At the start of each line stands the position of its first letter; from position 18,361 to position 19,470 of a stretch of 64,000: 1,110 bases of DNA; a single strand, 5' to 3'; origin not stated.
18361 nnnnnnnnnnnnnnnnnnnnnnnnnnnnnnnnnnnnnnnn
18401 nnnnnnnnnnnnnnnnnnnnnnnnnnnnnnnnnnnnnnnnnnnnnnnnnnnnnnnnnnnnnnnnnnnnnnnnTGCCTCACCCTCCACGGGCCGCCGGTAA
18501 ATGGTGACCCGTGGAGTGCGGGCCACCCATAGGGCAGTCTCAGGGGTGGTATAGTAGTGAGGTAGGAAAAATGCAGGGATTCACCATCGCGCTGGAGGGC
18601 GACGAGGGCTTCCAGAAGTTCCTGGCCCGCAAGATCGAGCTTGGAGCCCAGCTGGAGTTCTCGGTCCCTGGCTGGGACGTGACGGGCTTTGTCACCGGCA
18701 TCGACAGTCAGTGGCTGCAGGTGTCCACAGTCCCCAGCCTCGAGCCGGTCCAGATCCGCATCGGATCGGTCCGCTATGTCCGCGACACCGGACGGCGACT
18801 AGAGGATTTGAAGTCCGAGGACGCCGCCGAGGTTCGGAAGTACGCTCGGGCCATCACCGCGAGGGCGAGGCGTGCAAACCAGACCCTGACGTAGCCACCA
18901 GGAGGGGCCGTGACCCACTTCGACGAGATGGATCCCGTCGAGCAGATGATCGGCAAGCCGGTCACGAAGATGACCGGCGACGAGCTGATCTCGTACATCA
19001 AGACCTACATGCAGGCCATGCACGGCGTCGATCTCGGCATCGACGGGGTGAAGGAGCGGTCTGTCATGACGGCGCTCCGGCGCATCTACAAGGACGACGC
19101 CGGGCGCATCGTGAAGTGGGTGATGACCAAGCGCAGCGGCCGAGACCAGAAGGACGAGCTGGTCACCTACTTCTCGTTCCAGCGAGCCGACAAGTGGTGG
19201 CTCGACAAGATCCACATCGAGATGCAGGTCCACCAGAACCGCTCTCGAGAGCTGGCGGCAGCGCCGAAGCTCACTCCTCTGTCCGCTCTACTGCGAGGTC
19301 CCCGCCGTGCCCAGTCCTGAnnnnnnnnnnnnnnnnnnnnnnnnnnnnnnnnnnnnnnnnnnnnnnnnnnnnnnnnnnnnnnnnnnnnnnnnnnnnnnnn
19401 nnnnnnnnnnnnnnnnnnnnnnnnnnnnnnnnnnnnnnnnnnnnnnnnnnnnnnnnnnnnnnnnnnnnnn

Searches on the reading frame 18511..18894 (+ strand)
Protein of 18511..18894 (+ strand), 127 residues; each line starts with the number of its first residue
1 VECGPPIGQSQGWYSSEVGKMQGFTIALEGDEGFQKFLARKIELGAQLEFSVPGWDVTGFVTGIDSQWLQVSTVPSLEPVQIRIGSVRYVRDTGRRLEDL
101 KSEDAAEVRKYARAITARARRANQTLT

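Call 72: search_protein_families(library=pfam, proteins=[window:18511-18894:+], max_evalue=0.01)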
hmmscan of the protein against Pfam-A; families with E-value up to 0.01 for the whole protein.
window:18511-18894:+ (127 aa): 1 family
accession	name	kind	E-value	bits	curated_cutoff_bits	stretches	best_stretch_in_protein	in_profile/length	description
PF23874.1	Phage_Hfq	-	2.1e-40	137.3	24.2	1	22-116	1-98/98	Hfq-like protein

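Call 74: search_solved_structures(query=window:18511-18894:+, max_evalue=1)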
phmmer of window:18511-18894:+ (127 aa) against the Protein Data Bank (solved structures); distinct sequences matched with E-value up to 1: 0.

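Call 77: search_dna_similar(query=window:18511-18894:+, collection=phages, mode=protein, max_evalue=0.001, max_rows=40, rows=spread)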
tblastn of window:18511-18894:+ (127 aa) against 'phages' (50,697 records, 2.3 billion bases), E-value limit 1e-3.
Records with a match: 211; places in all: 211; records where one place covers at least 80% of the query: 2.
Best place of each record, by identity: >=99% 2; <60% 209.
By first word of the organism name: Mycobacterium 203; Rhodococcus 4; Gordonia 3; Mycolicibacterium 1.
By host as written in the record: Mycobacterium smegmatis mc2 155 158; Mycobacterium smegmatis mc#155 23; Mycobacterium sp. 6; Mycobacterium smegmatis mc2155 4; - 4; Mycobacterium smegmatius mc2 155 3; Rhodococcus equi 2; Gordonia terrae CAG3 2; and 6 more.
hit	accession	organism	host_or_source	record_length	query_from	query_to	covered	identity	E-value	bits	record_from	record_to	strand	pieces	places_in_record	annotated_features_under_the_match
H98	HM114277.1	Rhodococcus phage E3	Rhodococcus equi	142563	1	127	100%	99.2%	1e-66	222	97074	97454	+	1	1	gp146: conserved hypothetical protein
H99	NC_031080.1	Mycobacterium phage Tonenili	Mycobacterium smegmatis mc2 155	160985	26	108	65%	34.4%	2e-7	54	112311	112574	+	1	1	hypothetical protein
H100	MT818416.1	Mycobacterium phage BackyardAgain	Mycobacterium smegmatis mc#155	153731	26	108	65%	33.3%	7e-7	52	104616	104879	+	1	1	196: hypothetical protein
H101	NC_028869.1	Mycobacterium phage HyRo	Mycobacterium smegmatis mc2 155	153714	26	108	65%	33.3%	7e-7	52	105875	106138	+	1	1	hypothetical protein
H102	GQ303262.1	Mycobacterium phage LRRHood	Mycobacterium smegmatis mc2 155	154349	26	108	65%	33.3%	7e-7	52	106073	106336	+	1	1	192: hypothetical protein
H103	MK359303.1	Mycobacterium phage Shnickers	Mycobacterium smegmatis mc2 155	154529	26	108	65%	33.3%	7e-7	52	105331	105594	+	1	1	197: hypothetical protein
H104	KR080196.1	Mycobacterium phage Momo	Mycobacterium smegmatis mc2 155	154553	26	108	65%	33.3%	7e-7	52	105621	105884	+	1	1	200: hypothetical protein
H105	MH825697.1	Mycobacterium phage Bangla1971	Mycobacterium smegmatis mc#155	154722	26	108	65%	33.3%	7e-7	52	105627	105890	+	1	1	199: hypothetical protein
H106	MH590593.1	Mycobacterium phage Rabinovish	Mycobacterium smegmatis mc2 155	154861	26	108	65%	33.3%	7e-7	52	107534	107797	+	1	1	193: hypothetical protein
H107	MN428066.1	Mycobacterium phage JPickles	Mycobacterium smegmatis mc2 155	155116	26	108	65%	33.3%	7e-7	52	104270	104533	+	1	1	195: hypothetical protein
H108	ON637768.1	Mycobacterium phage Jaygup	Mycobacterium smegmatis mc2 155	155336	26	108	65%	33.3%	7e-7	52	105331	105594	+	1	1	195: hypothetical protein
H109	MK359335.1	Mycobacterium phage Patter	Mycobacterium smegmatis mc2 155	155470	26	108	65%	33.3%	7e-7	52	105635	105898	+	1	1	200: hypothetical protein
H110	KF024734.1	Mycobacterium phage Shrimp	Mycobacterium smegmatis mc2 155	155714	26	108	65%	33.3%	7e-7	52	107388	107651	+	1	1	201: hypothetical protein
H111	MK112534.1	Mycobacterium phage Burrough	Mycobacterium smegmatis mc#155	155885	26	108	65%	33.3%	7e-7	52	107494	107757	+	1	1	201: hypothetical protein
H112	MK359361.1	Mycobacterium phage Darko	Mycobacterium smegmatis mc2 155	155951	26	108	65%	33.3%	7e-7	52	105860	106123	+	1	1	198: hypothetical protein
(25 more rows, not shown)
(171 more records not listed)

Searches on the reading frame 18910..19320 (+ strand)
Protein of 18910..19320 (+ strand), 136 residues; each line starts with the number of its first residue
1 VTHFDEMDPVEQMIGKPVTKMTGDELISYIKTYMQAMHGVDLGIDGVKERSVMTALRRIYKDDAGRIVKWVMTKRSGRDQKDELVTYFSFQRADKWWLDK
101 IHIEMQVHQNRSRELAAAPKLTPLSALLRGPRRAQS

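Call 72: search_protein_families(library=pfam, proteins=[window:18910-19320:+], max_evalue=0.01)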
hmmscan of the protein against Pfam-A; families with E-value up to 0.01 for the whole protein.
window:18910-19320:+ (136 aa): 1 family
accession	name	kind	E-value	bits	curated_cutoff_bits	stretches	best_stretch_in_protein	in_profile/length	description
PF12964.13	DUF3853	-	0.0072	16.9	22.1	0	10-37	2-29/97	Protein of unknown function (DUF3853)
